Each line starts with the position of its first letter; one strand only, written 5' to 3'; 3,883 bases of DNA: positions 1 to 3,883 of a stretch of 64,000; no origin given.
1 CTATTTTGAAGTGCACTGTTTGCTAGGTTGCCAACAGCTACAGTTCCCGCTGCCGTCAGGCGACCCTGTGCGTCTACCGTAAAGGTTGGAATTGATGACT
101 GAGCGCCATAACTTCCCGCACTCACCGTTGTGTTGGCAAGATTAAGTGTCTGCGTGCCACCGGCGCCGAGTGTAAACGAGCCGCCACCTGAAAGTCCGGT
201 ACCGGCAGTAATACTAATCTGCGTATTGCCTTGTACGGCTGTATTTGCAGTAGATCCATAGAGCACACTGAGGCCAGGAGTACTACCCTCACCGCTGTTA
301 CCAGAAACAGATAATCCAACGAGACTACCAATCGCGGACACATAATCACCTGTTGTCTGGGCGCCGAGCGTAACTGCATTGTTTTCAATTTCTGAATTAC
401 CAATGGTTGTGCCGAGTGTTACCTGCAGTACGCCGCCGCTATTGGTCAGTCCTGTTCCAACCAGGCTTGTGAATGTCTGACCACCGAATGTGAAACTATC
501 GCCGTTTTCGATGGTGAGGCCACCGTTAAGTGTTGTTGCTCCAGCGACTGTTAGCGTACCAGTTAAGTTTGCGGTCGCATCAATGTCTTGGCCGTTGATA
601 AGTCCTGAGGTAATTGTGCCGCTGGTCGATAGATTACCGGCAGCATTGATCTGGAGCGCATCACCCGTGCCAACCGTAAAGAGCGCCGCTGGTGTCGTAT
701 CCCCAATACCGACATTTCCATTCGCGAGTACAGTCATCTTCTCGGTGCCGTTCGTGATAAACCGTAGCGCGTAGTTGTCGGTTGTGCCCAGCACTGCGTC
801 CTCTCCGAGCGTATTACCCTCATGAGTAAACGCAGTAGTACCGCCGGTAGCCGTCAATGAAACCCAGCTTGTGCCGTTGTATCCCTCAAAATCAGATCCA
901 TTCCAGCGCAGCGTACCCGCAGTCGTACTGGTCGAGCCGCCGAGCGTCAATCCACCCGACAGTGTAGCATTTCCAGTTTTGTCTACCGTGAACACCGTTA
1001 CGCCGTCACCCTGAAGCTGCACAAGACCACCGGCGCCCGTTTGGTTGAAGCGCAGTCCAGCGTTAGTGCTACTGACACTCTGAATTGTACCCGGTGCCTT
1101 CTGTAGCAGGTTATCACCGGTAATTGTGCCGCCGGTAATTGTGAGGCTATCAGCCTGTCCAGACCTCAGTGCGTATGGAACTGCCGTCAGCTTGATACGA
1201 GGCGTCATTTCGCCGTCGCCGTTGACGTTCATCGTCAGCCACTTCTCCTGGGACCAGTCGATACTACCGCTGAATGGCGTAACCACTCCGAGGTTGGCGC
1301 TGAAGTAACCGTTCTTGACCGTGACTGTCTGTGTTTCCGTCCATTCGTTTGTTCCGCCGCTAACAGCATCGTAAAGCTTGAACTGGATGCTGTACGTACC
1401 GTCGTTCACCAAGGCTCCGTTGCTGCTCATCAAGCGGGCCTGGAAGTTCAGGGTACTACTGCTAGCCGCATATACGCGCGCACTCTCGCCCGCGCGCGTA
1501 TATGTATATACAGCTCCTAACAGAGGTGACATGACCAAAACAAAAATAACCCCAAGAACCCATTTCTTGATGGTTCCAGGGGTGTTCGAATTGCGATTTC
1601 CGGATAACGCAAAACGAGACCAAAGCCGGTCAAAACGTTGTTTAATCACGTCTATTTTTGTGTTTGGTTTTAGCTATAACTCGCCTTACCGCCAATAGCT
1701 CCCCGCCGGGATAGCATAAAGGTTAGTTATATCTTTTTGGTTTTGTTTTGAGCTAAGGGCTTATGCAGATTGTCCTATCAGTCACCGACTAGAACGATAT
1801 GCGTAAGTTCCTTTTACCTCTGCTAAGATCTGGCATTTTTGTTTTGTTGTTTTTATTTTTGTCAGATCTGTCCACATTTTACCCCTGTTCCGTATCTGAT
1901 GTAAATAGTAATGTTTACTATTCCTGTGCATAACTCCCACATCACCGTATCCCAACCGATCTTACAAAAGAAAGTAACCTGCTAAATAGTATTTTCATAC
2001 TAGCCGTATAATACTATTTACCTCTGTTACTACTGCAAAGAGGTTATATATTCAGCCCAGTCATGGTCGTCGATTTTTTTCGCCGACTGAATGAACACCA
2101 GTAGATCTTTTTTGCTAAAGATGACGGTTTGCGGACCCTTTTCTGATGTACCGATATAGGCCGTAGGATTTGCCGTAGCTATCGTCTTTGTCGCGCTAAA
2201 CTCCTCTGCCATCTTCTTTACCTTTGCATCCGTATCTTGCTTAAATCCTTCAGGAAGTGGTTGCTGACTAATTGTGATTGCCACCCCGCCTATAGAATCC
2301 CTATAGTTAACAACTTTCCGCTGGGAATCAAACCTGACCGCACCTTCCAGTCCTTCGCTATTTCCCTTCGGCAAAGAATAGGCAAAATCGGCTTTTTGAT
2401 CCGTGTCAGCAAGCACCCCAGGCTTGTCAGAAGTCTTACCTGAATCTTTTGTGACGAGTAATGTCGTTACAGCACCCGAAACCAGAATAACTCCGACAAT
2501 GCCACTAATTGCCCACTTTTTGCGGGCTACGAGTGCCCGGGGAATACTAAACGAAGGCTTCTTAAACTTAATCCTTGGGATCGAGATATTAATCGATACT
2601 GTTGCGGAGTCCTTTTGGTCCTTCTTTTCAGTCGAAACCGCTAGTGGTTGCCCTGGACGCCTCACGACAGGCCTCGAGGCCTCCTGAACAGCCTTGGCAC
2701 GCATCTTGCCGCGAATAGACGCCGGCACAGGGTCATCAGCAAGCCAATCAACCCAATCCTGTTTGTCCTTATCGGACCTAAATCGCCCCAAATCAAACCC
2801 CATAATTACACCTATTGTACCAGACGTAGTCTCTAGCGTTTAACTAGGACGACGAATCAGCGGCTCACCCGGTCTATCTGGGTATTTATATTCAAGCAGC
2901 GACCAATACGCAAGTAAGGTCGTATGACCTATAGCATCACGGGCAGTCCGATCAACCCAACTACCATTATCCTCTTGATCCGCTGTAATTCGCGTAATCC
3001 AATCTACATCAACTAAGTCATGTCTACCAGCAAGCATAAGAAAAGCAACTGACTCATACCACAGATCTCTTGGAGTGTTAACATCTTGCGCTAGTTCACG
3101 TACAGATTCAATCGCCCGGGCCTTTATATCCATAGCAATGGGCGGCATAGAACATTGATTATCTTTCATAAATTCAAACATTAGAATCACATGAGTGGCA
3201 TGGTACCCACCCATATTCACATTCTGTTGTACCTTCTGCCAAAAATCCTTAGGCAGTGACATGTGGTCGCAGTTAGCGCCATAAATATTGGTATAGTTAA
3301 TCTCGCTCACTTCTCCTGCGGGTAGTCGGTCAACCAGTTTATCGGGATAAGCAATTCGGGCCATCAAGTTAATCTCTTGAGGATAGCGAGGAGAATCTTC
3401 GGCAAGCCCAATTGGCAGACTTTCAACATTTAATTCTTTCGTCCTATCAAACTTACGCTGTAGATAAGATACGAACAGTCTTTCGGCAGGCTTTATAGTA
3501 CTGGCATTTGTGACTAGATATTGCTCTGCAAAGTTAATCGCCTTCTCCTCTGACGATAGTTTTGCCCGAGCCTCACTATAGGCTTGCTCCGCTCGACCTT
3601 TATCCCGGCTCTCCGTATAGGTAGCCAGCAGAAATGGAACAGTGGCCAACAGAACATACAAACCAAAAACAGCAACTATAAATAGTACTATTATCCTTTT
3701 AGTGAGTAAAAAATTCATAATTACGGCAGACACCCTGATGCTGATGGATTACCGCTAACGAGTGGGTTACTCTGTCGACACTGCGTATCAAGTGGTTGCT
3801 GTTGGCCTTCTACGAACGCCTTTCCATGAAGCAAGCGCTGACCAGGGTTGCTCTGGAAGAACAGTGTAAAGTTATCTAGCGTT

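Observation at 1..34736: About 33 kb island of giant surface proteins organised as a duplicated fibre->Kelch cassette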

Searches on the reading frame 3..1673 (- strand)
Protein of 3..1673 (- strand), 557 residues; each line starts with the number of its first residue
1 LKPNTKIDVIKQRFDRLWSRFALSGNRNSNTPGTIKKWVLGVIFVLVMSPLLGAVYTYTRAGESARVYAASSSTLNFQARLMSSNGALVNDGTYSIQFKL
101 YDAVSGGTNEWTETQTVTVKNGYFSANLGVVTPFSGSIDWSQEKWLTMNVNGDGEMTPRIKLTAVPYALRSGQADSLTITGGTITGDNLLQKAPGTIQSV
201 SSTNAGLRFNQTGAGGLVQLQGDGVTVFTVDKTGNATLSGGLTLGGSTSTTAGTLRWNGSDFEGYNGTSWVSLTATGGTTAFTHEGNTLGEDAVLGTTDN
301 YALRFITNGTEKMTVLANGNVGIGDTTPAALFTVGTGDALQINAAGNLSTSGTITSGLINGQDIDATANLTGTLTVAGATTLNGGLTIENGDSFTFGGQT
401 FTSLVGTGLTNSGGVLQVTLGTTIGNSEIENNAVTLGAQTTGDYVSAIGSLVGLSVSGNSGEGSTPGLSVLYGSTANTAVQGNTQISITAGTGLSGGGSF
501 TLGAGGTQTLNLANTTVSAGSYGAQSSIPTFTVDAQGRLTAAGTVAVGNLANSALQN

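Call 6: search_protein_families(library=pfam, proteins=[window:3-1673:-], max_evalue=0.01)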
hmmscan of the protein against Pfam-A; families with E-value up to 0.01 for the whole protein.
window:3-1673:- (557 aa): 0 families

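Call 70: search_protein_families(library=phrogs, proteins=[window:3-1673:-], max_evalue=0.001)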
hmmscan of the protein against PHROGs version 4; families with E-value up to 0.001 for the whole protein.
window:3-1673:- (557 aa): 0 families

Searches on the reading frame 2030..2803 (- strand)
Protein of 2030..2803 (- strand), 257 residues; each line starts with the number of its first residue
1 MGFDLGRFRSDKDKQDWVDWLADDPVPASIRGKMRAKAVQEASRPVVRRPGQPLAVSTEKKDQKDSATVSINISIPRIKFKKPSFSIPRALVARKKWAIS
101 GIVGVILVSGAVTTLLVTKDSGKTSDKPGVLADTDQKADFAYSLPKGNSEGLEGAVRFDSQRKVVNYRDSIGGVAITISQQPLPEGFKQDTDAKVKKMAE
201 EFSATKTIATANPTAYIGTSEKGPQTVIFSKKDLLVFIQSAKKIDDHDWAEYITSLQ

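Call 6: search_protein_families(library=pfam, proteins=[window:2030-2803:-], max_evalue=0.01)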
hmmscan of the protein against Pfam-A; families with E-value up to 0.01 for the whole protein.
window:2030-2803:- (257 aa): 0 families

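Call 70: search_protein_families(library=phrogs, proteins=[window:2030-2803:-], max_evalue=0.001)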
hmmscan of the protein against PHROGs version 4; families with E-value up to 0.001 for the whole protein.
window:2030-2803:- (257 aa): 0 families

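Call 91: find_encoding_contigs(protein=window:2030-2803:-, flank=10000, max_places=1)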
Protein window:2030-2803:- (257 aa): 13 contigs read that carry it; 1 place shown.
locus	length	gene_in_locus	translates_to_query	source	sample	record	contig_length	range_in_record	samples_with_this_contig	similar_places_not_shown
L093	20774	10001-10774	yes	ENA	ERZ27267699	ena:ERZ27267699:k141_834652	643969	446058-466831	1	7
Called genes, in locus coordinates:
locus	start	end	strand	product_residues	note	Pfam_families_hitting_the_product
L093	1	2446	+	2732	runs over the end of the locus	-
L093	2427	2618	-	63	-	-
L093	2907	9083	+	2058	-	PF24981:Beta-prop_ATRN-LZTR1 (faint), PF01344:Kelch_1 (faint), PF13415:Beta-prop_FBX42, PF24681:Kelch_KLHDC2_KLHL20_DRC7, PF25210:Kelch_FKB95 (faint), PF24681:Kelch_KLHDC2_KLHL20_DRC7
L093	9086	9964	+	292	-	-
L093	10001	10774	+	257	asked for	-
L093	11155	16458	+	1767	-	PF13884:Peptidase_S74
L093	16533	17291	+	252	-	PF00142:Fer4_NifH (weak), PF01656:CbiA, PF02374:ArsA_ATPase (weak), PF06564:CBP_BcsQ (weak), PF09140:MipZ (faint), PF10609:ParA, PF13614:AAA_31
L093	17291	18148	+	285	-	PF02195:ParB_N, PF17762:HTH_ParB, PF23552:ParB_C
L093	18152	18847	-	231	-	PF10502:Peptidase_S26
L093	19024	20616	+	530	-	PF03816:LytR_cpsA_psr, PF13399:LytR_C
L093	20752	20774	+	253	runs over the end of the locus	-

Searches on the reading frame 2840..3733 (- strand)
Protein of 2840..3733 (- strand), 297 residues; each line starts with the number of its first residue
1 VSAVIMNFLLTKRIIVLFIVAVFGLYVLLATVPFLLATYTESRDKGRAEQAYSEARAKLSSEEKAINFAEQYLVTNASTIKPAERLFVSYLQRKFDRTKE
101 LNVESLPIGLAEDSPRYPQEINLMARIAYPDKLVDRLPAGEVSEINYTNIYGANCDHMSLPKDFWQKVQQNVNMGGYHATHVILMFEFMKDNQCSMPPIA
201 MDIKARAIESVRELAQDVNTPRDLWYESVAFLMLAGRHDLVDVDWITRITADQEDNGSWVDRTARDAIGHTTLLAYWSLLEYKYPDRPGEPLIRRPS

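Call 6: search_protein_families(library=pfam, proteins=[window:2840-3733:-], max_evalue=0.01)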
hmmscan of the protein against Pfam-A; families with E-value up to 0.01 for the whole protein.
window:2840-3733:- (297 aa): 0 families

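Call 70: search_protein_families(library=phrogs, proteins=[window:2840-3733:-], max_evalue=0.001)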
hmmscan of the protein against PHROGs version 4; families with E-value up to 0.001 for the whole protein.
window:2840-3733:- (297 aa): 0 families
